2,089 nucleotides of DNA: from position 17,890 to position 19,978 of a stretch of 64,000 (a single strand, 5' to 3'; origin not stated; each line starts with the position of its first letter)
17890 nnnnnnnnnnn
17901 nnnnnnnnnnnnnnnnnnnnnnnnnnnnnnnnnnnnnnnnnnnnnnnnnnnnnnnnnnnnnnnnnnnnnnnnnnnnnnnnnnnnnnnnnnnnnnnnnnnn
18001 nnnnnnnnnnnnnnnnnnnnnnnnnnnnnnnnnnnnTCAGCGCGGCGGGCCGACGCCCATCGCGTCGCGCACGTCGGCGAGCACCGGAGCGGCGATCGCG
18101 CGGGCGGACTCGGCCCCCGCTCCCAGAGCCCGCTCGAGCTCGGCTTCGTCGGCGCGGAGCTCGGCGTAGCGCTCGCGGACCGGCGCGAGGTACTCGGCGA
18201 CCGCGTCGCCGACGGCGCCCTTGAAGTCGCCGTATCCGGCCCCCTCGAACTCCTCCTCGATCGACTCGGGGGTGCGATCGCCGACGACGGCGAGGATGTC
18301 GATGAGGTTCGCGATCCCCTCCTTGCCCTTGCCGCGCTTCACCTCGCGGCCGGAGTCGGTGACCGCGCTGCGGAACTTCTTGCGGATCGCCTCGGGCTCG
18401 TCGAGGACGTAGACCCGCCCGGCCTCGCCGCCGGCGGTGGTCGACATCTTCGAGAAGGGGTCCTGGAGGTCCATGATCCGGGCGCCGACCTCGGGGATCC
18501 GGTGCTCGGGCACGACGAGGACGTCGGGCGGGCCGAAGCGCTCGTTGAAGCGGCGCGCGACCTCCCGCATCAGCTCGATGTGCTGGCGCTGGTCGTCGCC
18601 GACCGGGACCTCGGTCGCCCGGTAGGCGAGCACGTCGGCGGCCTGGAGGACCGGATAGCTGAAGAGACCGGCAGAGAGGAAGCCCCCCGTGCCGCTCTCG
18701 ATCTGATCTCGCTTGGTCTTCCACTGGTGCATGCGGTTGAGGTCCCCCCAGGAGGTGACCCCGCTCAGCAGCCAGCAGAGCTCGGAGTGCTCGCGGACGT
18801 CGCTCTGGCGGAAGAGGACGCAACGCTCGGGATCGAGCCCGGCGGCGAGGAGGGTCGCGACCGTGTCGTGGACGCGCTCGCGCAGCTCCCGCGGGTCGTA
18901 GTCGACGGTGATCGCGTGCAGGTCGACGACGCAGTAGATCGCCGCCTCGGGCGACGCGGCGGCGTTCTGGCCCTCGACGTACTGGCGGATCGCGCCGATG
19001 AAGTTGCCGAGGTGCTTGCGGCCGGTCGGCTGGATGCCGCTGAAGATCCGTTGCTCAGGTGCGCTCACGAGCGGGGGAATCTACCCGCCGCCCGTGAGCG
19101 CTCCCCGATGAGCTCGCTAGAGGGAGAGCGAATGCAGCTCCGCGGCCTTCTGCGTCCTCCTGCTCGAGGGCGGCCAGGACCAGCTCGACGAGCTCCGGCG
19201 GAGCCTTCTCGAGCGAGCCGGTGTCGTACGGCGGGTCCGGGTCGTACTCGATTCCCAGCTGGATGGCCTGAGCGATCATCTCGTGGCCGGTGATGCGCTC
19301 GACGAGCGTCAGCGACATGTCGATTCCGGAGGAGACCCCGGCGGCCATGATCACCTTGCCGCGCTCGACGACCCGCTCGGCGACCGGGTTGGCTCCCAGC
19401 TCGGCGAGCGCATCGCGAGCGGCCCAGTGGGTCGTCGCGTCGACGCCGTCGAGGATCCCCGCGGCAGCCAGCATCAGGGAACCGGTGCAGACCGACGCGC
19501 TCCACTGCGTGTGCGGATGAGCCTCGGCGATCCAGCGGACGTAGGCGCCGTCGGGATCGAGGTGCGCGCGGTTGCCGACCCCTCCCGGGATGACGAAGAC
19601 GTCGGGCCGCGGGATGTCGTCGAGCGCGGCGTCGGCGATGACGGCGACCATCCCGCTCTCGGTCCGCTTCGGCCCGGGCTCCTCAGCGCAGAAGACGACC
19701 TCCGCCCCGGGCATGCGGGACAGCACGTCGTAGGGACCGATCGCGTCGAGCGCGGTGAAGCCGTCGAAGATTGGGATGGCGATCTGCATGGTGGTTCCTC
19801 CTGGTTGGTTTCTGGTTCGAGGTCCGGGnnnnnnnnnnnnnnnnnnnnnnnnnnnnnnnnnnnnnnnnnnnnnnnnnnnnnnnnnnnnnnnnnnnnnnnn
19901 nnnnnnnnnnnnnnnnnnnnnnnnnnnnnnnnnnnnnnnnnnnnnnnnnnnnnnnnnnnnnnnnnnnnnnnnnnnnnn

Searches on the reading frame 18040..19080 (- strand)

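Call 87: search_protein_families(library=pfam, proteins=[window:18040-19080:-], max_evalue=0.00001)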
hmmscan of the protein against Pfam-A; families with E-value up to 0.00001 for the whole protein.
window:18040-19080:- (347 aa): 1 family
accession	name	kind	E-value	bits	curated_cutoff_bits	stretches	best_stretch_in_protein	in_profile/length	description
PF00579.31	tRNA-synt_1b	-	2.3e-66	224.5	21.1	1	10-298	6-291/292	tRNA synthetases class I (W and Y)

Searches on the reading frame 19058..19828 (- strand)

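Call 87: search_protein_families(library=pfam, proteins=[window:19058-19828:-], max_evalue=0.00001)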
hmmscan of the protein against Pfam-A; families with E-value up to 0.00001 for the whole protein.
window:19058-19828:- (257 aa): 1 family
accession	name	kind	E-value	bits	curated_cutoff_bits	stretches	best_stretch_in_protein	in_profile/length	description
PF01965.30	DJ-1_PfpI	-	1.3e-25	90.6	26.6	1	15-177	2-164/165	DJ-1/PfpI family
